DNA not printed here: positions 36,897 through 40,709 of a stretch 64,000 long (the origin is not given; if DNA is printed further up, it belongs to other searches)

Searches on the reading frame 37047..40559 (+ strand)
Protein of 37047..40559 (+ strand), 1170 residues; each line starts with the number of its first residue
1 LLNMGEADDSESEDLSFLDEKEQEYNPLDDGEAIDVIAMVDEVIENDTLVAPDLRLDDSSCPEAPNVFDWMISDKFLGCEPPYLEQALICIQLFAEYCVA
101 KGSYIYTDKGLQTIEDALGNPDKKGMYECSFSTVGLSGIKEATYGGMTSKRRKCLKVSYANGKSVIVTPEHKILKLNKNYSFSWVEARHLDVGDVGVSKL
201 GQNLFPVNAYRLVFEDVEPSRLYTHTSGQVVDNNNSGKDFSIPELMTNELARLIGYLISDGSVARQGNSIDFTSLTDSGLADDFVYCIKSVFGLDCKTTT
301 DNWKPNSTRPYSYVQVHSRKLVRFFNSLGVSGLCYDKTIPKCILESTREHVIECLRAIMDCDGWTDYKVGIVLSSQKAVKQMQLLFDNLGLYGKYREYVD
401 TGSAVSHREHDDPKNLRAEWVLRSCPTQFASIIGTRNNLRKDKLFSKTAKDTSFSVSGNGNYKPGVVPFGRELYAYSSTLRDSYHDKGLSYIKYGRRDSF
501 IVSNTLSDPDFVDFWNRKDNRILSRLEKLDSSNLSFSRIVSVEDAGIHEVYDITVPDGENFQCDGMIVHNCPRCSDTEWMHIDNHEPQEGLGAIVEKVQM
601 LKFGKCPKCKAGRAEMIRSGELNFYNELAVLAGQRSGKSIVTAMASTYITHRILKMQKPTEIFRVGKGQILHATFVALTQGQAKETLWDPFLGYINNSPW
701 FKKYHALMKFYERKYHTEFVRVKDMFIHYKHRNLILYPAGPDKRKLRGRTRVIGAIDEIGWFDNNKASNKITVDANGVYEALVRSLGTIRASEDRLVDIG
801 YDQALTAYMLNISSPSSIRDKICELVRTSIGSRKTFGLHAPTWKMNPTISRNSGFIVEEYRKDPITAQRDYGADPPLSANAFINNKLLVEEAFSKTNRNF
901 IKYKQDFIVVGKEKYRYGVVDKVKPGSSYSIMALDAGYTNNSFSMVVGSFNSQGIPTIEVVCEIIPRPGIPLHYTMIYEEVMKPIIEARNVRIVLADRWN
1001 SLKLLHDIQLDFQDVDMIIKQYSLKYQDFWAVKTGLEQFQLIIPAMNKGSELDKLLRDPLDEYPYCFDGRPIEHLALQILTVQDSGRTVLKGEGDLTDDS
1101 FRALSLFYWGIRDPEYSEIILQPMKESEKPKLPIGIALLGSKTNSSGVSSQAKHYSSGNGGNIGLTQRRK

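Call 14: search_protein_families(library=pfam, proteins=[window:37047-40559:+], max_evalue=0.001)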
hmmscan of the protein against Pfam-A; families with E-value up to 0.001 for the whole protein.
window:37047-40559:+ (1170 aa): 2 families
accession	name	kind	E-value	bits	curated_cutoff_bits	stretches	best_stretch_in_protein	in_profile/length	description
PF14890.11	Intein_splicing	-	2.5e-13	50.6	35.8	1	149-570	45-155/155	Intein splicing domain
PF14528.11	LAGLIDADG_3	-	5.8e-09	36.5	22.5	1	249-326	3-78/82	LAGLIDADG-like domain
